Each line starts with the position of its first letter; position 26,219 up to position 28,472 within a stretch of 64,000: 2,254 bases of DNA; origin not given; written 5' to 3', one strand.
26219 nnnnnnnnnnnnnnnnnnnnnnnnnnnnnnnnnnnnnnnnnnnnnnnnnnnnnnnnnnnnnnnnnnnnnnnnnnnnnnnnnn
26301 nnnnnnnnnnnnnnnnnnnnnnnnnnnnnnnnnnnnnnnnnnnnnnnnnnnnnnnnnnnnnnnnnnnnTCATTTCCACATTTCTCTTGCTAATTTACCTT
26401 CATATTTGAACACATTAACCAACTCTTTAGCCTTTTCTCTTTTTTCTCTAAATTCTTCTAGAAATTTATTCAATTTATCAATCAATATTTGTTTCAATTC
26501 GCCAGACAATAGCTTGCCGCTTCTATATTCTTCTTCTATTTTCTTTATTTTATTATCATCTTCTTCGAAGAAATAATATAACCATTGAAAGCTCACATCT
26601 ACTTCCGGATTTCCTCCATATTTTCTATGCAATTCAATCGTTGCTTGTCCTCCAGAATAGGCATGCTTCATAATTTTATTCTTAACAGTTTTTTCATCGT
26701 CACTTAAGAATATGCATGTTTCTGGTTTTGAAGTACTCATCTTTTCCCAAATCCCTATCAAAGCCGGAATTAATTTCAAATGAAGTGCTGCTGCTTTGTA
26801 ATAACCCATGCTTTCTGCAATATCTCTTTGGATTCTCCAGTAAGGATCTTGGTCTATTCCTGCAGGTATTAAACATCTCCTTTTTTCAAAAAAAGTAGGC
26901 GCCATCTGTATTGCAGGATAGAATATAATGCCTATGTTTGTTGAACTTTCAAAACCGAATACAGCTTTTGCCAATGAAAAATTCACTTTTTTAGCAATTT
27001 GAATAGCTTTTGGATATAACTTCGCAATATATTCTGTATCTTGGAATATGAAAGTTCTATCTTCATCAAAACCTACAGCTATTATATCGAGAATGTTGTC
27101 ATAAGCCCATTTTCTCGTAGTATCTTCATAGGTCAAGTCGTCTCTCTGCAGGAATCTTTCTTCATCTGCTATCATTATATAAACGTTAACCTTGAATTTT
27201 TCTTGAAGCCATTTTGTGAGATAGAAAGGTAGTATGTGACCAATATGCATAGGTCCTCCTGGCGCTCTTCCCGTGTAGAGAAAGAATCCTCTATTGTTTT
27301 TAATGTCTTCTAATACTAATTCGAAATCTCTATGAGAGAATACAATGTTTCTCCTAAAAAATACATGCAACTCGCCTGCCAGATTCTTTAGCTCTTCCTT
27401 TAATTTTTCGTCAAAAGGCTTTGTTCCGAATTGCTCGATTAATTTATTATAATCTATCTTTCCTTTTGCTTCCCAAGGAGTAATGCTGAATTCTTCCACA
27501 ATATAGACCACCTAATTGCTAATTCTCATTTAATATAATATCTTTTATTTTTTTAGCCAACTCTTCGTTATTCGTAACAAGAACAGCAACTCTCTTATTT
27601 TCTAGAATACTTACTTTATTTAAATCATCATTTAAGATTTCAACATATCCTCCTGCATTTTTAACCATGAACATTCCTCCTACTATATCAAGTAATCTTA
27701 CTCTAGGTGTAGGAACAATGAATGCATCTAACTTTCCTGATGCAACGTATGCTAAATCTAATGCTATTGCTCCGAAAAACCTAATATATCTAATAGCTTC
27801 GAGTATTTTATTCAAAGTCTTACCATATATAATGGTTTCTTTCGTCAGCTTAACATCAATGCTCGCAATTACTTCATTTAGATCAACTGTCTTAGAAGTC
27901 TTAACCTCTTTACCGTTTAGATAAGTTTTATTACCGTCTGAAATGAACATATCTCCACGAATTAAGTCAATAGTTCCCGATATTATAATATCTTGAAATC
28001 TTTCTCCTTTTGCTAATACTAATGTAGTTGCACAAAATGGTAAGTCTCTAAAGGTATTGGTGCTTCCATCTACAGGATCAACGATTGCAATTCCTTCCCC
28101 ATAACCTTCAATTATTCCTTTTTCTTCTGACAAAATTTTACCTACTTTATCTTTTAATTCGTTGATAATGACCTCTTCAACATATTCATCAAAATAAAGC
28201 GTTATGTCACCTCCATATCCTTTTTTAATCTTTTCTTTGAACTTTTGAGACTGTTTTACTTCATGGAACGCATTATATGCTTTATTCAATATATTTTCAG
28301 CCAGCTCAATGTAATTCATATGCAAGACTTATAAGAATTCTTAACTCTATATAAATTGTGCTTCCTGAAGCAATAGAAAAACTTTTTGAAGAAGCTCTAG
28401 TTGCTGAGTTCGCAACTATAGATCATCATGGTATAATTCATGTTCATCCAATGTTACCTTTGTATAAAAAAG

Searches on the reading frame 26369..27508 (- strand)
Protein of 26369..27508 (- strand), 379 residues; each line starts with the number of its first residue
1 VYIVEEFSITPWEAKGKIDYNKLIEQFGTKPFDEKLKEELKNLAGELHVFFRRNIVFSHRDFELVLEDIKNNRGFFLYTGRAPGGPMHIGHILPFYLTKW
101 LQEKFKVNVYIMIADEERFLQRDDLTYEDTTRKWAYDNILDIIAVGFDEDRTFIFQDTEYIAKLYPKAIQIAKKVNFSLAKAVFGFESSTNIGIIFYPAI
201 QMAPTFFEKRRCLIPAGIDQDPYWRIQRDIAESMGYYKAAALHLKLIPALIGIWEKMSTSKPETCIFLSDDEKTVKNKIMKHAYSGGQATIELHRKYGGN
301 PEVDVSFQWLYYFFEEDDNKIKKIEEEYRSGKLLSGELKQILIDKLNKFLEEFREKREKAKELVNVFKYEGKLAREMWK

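Call 91: search_protein_families(library=pfam, proteins=[window:26369-27508:-], max_evalue=0.00001)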
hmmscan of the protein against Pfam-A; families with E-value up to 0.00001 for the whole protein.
window:26369-27508:- (379 aa): 1 family
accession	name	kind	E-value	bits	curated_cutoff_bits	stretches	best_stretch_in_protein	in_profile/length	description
PF00579.31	tRNA-synt_1b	-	2.8e-28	99.5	21.1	1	71-351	2-292/292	tRNA synthetases class I (W and Y)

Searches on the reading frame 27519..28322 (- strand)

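Call 59: search_protein_families(library=pfam, proteins=[window:27519-28322:-], max_evalue=0.0001)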
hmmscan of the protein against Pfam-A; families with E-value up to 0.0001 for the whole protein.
window:27519-28322:- (267 aa): 1 family
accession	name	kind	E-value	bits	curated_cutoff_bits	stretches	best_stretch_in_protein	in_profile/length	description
PF00459.30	Inositol_P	-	2.8e-20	73.4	27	1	11-261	12-268/271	Inositol monophosphatase family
